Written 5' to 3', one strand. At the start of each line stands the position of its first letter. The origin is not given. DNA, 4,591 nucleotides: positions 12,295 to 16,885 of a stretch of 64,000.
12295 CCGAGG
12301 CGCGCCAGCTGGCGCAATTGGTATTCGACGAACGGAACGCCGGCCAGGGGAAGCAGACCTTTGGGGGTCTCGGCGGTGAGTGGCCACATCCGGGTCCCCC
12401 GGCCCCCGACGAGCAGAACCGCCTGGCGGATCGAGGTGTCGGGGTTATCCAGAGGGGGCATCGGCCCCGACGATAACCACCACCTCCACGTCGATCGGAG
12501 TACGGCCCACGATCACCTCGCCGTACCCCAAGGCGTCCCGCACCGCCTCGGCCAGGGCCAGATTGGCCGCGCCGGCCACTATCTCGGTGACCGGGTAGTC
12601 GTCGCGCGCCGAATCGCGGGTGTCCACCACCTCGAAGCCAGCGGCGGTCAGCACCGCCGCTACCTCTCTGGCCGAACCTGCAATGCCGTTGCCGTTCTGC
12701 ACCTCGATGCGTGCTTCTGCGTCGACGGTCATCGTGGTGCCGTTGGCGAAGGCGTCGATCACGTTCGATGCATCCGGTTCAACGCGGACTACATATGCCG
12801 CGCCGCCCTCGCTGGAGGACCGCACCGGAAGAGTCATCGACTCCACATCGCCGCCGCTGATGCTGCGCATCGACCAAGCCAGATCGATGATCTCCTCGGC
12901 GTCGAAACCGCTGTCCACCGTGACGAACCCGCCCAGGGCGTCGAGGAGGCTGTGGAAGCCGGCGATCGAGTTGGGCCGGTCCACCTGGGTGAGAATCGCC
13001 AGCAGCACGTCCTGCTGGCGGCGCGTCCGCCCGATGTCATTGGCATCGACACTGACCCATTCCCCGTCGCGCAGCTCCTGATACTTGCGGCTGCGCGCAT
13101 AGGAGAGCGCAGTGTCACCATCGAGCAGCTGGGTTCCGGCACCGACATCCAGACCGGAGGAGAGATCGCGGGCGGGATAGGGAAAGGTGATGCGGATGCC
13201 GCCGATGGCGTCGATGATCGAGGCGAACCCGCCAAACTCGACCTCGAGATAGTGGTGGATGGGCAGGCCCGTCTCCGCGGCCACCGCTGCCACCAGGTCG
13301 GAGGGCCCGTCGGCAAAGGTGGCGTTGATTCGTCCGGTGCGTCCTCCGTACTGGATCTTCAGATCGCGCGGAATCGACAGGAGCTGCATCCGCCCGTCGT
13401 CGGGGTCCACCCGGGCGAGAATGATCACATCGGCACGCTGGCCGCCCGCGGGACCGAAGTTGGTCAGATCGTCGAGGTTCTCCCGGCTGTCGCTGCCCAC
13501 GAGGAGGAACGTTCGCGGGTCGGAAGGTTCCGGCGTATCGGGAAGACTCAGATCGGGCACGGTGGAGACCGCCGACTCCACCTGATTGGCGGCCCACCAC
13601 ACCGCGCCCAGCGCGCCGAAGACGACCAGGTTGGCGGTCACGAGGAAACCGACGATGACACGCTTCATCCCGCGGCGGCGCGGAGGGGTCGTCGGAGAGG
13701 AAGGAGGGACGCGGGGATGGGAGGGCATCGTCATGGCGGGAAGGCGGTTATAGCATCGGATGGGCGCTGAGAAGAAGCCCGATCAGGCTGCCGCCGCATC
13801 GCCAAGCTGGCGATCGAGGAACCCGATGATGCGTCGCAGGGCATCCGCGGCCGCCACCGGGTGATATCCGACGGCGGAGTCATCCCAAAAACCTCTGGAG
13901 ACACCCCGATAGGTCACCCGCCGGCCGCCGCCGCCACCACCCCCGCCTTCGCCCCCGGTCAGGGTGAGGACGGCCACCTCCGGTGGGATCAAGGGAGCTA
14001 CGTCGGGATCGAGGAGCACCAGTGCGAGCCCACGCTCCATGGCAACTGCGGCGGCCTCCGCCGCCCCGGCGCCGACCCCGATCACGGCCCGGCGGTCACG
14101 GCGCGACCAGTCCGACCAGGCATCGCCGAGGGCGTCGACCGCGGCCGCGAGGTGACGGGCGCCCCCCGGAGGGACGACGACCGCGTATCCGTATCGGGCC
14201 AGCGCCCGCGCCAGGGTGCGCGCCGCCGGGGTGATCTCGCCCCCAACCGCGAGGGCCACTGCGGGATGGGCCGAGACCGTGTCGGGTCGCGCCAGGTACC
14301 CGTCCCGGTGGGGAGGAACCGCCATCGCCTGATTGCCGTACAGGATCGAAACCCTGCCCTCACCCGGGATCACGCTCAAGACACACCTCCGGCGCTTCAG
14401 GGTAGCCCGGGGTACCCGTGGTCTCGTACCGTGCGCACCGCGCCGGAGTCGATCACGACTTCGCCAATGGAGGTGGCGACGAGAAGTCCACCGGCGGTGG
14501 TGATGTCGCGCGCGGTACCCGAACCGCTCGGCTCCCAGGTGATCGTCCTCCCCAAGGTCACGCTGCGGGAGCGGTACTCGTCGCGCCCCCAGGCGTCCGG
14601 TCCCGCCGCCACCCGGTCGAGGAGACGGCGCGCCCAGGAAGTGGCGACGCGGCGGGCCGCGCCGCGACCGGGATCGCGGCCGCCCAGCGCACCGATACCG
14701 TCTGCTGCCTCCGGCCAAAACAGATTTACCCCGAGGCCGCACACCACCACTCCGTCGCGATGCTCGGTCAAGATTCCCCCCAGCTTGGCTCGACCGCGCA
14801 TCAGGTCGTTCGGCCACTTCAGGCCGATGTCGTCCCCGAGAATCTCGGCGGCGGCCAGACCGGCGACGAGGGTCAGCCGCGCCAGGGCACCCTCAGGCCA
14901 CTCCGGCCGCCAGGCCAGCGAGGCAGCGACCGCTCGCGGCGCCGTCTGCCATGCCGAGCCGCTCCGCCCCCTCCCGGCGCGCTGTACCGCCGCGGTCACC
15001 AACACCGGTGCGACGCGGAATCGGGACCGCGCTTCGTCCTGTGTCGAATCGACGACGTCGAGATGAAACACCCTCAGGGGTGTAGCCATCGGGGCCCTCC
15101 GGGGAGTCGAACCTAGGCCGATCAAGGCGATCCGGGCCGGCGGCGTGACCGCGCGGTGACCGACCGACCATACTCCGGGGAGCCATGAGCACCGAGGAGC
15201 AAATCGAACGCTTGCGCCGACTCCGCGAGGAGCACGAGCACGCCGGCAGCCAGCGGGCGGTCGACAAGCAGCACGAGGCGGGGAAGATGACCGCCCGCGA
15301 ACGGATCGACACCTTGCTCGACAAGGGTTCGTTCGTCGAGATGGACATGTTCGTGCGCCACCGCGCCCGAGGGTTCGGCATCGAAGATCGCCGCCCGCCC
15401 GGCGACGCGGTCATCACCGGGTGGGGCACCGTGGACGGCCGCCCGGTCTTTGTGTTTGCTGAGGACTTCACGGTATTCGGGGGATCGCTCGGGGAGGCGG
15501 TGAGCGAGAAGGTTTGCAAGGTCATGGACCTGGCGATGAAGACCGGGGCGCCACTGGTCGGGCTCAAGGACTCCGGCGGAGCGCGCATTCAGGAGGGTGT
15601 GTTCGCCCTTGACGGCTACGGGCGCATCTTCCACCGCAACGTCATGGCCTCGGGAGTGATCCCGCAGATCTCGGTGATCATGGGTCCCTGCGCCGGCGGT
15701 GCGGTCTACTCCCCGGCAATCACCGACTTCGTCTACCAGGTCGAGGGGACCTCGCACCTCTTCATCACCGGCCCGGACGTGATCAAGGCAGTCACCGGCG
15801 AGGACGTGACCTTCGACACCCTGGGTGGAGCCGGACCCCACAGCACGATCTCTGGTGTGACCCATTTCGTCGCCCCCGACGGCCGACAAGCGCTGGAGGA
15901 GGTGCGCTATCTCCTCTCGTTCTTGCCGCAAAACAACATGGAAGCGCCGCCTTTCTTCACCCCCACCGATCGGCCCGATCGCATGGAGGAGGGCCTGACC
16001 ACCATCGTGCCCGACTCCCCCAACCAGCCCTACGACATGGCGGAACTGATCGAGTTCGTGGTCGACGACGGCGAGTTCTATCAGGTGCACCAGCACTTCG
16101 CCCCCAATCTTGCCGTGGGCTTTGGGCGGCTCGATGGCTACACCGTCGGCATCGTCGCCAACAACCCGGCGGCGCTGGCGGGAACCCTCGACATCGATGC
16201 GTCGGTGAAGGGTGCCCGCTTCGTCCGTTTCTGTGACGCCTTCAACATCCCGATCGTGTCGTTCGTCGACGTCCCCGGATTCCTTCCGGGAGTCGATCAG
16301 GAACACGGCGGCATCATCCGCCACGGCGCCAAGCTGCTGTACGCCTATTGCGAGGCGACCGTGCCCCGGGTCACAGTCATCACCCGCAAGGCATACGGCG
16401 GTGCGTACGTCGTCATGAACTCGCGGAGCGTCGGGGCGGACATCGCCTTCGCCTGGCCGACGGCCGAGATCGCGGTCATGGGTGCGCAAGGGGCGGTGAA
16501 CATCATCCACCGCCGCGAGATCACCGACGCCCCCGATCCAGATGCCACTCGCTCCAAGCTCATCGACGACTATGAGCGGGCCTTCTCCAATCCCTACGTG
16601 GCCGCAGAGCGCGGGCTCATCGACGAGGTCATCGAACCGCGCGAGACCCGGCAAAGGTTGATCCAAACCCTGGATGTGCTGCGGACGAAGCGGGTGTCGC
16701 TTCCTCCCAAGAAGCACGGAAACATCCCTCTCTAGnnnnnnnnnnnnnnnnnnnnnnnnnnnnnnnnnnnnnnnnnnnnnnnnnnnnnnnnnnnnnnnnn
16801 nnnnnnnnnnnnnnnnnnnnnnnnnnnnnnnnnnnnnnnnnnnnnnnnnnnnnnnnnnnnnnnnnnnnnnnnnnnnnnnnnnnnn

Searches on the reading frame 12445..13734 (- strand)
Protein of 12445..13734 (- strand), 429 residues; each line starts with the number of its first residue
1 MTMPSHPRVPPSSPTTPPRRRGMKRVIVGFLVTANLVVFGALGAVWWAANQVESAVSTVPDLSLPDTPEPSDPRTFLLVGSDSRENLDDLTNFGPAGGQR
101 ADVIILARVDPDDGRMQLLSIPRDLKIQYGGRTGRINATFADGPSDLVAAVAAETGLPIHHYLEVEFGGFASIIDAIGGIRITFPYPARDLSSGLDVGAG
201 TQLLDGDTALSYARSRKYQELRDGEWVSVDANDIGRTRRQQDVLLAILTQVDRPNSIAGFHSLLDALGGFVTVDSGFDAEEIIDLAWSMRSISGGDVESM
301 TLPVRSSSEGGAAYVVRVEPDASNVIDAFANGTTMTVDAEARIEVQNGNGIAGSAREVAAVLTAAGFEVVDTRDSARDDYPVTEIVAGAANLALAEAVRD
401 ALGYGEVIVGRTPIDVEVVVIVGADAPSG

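Call 41: search_protein_families(library=pfam, proteins=[window:12445-13734:-], max_evalue=0.0001)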
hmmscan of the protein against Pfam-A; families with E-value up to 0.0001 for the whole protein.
window:12445-13734:- (429 aa): 2 families
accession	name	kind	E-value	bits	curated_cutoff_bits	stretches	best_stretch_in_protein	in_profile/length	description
PF03816.19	LytR_cpsA_psr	-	3.2e-32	112.2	24.6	1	100-251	1-148/150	LytR_cpsA_psr family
PF13399.11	LytR_C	-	3.5e-14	53.9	22.2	1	341-425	2-85/86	LytR cell envelope-related transcriptional attenuator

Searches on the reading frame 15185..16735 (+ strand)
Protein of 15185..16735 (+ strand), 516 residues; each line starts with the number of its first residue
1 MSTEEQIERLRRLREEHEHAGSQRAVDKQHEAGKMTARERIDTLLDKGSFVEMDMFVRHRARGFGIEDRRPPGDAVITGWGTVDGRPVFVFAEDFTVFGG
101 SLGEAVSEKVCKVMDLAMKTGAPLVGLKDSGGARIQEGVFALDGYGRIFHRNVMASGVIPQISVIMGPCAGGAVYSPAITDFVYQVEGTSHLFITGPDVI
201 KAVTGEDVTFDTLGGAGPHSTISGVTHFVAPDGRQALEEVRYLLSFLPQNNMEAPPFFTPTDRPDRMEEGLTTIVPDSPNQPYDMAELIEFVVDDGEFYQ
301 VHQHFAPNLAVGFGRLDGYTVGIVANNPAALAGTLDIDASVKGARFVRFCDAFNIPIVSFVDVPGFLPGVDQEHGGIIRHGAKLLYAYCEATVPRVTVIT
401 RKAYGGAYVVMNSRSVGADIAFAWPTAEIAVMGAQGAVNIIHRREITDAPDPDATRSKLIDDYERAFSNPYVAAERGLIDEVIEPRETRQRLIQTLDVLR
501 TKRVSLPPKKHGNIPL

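Call 13: search_protein_families(library=ncbifam, proteins=[window:15185-16735:+], max_evalue=0.001)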
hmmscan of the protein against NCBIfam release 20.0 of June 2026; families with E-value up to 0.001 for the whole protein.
window:15185-16735:+ (516 aa): 9 families
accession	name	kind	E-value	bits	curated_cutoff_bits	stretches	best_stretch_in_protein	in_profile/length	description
TIGR01117.1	mmdA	subfamily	1.6e-242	805.8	998.8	1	5-516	1-512/512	methylmalonyl-CoA decarboxylase subunit alpha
TIGR00515.1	accD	equivalog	4.5e-25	88.6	317.45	1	34-208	56-243/285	acetyl-CoA carboxylase, carboxyltransferase subunit beta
TIGR03133.1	malonate_beta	equivalog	2.6e-18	66.3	278.15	1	35-208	6-187/274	biotin-independent malonate decarboxylase subunit beta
NF005530.0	PRK07189.1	equivalog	3.7e-18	65.7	228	1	34-207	15-196/303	biotin-independent malonate decarboxylase subunit beta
NF041504.1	AccA_sub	subfamily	2.6e-11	43.4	300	1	332-407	72-148/257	carboxyltransferase subunit alpha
NF004344.0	PRK05724.1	equivalog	2.1e-08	33.8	357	1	342-409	139-207/319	acetyl-CoA carboxylase carboxyltransferase subunit alpha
TIGR03134.1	malonate_gamma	equivalog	4.4e-08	32.9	237.15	1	287-443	4-171/258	biotin-independent malonate decarboxylase subunit gamma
TIGR00513.1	accA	equivalog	2.1e-07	30.7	319.3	1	342-409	139-207/321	acetyl-CoA carboxylase carboxyl transferase subunit alpha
NF008971.0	PRK12319.1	equivalog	1.5e-06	28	406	0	341-409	85-154/256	acetyl-CoA carboxylase carboxyl transferase subunit alpha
